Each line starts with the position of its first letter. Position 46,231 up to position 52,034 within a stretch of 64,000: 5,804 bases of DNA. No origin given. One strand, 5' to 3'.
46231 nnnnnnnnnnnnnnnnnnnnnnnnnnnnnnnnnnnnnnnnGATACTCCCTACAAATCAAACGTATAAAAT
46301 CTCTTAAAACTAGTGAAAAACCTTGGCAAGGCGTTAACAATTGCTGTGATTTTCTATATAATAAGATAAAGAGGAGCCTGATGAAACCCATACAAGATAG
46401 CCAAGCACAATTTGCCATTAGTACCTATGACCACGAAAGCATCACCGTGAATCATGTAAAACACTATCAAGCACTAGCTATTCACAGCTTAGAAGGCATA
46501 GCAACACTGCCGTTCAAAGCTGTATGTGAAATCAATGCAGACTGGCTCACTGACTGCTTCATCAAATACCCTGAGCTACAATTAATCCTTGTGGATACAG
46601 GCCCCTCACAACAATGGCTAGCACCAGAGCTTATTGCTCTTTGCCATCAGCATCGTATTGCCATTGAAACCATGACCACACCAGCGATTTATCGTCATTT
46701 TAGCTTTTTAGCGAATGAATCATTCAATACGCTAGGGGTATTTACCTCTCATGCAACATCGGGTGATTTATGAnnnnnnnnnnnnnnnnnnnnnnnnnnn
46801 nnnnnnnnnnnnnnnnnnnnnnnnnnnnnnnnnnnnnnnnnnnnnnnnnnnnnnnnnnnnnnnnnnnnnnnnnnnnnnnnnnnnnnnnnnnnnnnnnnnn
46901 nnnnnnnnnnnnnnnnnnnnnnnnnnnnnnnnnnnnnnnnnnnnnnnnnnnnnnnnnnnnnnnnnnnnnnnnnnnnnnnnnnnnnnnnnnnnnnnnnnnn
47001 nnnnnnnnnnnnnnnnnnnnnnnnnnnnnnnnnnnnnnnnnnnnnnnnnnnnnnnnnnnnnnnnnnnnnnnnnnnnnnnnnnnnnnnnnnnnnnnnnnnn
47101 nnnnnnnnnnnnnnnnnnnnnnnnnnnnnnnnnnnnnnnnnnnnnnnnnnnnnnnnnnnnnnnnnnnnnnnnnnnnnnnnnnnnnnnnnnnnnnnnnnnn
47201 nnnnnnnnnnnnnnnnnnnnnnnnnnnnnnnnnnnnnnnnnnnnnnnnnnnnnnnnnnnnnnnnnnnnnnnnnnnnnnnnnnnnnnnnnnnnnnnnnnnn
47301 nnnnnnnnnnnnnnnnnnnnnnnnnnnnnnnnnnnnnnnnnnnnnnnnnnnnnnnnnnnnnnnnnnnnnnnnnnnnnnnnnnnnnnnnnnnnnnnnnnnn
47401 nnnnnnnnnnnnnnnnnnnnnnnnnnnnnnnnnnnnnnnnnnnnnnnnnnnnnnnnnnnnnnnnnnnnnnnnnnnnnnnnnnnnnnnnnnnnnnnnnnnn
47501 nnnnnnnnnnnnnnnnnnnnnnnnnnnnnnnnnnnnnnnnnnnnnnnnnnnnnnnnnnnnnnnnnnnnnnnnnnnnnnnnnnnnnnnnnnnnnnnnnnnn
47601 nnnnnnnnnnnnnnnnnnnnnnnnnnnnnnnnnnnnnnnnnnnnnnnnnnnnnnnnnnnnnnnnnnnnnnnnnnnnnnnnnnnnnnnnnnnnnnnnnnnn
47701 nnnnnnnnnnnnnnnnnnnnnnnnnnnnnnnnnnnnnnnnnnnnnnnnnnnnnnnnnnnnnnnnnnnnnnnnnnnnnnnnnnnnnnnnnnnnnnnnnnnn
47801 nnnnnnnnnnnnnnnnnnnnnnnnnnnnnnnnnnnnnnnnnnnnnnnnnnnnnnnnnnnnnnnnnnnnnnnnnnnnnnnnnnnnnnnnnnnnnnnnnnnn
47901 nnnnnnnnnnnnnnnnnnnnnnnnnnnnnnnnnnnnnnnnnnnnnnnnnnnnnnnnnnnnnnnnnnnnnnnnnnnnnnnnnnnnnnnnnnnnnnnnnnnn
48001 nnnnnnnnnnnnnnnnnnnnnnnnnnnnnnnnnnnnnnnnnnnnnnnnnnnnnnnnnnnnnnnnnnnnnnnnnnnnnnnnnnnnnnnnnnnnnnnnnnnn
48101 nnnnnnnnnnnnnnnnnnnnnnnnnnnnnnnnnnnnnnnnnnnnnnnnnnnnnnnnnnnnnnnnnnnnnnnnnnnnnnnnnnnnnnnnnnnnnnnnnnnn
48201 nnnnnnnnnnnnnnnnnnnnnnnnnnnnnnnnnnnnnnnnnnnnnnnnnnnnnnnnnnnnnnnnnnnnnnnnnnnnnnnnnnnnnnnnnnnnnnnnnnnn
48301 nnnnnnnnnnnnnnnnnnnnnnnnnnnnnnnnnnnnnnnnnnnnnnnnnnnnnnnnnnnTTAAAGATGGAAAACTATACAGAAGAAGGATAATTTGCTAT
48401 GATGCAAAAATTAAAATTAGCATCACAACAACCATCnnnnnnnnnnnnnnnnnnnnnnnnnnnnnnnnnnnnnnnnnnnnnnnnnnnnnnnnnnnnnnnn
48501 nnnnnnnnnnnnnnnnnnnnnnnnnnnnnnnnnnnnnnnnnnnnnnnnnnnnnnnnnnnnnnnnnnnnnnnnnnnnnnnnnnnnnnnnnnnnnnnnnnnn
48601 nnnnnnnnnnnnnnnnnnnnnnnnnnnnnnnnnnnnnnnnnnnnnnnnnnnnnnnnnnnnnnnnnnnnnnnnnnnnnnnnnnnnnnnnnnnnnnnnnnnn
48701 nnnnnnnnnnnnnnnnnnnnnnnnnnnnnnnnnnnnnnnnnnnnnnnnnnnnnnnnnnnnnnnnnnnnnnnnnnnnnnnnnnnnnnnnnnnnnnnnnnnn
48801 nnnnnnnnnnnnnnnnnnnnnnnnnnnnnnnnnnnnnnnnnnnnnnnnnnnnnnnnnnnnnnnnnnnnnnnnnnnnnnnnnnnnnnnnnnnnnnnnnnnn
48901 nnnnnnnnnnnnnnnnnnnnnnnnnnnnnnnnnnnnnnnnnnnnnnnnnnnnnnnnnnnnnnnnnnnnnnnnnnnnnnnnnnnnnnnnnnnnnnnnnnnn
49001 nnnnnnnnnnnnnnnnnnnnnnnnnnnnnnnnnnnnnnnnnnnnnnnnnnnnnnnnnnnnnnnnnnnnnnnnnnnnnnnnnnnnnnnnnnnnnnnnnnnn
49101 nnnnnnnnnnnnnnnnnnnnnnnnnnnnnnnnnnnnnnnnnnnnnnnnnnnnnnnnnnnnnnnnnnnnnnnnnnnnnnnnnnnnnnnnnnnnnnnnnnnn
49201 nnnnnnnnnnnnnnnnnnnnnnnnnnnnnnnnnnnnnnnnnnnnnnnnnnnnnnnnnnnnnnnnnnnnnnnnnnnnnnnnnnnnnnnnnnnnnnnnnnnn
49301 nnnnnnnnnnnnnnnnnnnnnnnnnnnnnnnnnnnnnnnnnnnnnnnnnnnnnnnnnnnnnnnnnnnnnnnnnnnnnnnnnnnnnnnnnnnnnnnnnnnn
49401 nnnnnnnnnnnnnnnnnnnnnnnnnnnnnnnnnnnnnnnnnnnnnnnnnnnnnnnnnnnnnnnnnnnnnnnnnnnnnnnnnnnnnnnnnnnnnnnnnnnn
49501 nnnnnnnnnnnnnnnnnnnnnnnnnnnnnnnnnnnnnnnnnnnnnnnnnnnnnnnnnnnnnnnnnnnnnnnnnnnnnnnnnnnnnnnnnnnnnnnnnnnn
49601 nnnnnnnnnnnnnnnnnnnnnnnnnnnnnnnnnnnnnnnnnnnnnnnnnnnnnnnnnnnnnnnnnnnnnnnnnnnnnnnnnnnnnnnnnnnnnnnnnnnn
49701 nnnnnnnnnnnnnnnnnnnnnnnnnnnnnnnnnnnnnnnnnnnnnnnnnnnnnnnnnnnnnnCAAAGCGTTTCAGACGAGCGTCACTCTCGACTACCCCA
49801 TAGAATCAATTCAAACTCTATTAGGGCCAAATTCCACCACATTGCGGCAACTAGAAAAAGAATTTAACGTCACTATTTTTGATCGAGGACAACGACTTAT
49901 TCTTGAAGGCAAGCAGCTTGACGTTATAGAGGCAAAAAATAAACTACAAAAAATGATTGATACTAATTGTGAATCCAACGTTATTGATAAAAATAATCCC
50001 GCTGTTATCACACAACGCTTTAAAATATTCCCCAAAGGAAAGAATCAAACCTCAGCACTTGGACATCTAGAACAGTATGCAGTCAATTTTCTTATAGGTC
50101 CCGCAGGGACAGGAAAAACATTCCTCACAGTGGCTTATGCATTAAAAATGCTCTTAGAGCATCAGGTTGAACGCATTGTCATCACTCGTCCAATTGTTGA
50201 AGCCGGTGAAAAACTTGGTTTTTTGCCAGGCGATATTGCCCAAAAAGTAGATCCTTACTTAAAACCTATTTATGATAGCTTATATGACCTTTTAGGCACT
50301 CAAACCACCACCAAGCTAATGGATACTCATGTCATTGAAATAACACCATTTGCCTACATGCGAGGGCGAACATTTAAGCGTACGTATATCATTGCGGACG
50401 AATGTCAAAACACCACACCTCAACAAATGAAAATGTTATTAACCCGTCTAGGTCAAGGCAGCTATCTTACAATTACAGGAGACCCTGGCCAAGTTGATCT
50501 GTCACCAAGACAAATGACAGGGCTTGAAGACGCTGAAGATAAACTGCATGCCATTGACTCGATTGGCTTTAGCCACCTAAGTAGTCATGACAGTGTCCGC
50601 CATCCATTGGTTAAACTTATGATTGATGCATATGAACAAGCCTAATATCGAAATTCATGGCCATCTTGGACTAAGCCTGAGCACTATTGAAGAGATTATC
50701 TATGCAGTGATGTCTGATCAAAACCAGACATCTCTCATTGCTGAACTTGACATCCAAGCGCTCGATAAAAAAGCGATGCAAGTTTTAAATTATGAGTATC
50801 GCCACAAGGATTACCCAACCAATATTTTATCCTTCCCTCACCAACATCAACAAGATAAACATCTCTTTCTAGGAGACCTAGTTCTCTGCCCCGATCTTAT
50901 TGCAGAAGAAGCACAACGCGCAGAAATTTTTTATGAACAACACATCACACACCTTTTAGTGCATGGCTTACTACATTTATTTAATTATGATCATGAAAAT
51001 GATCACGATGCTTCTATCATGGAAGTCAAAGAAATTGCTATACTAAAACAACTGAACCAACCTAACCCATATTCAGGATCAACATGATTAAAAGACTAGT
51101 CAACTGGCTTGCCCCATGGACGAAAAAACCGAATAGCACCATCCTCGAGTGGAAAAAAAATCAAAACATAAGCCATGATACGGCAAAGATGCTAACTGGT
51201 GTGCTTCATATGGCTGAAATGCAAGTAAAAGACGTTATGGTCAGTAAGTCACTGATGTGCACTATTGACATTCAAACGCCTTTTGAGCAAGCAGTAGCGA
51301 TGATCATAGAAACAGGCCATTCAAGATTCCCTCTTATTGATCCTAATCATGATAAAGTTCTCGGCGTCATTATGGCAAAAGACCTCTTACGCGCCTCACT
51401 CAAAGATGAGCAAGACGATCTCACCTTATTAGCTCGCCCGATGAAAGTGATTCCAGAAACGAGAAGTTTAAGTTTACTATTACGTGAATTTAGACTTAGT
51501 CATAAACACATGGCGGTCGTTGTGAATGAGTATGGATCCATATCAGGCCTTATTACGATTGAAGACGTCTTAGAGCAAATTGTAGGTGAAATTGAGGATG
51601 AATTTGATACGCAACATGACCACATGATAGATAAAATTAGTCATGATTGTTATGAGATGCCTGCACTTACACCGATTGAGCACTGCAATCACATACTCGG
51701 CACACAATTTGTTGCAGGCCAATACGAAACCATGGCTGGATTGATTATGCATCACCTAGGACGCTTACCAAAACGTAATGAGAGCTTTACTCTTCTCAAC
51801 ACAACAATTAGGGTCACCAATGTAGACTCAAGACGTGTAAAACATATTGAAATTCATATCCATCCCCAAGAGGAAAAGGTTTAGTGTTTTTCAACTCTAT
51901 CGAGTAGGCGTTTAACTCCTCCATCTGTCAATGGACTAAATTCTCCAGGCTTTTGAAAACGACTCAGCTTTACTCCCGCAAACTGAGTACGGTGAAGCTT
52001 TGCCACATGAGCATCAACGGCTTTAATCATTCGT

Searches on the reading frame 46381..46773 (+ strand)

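Call 15: search_protein_families(library=pfam, max_evalue=1e-8, proteins=[window:46381-46773:+])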
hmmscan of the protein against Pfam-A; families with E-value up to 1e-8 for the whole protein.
window:46381-46773:+ (130 aa): 1 family
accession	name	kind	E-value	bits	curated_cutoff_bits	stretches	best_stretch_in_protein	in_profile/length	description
PF04430.19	DUF498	-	5.8e-12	46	33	1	13-116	1-103/109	Protein of unknown function (DUF498/DUF598)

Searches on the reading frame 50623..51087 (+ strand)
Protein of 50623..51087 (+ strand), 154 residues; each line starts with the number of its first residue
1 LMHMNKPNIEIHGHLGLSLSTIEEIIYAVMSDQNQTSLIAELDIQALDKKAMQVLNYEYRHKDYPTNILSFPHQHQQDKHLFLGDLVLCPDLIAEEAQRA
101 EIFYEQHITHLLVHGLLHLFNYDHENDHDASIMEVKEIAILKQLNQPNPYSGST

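Call 27: search_protein_families(library=pfam, max_evalue=0.000001, proteins=[window:50623-51087:+])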
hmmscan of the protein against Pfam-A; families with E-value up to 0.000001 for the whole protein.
window:50623-51087:+ (154 aa): 1 family
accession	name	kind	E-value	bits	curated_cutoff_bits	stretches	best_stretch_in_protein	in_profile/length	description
PF02130.23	YbeY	-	1.7e-31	109.2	25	1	21-144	10-129/129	Endoribonuclease YbeY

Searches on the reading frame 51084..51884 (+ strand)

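Call 27: search_protein_families(library=pfam, max_evalue=0.000001, proteins=[window:51084-51884:+])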
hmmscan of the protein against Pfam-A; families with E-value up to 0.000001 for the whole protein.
window:51084-51884:+ (266 aa): 2 families
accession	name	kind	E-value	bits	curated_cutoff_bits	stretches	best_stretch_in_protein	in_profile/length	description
PF03471.22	CorC_HlyC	-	2e-17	63.4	27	1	184-259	2-79/81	Transporter associated domain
PF00571.33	CBS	-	3.9e-16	59.6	24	1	48-106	1-56/57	CBS domain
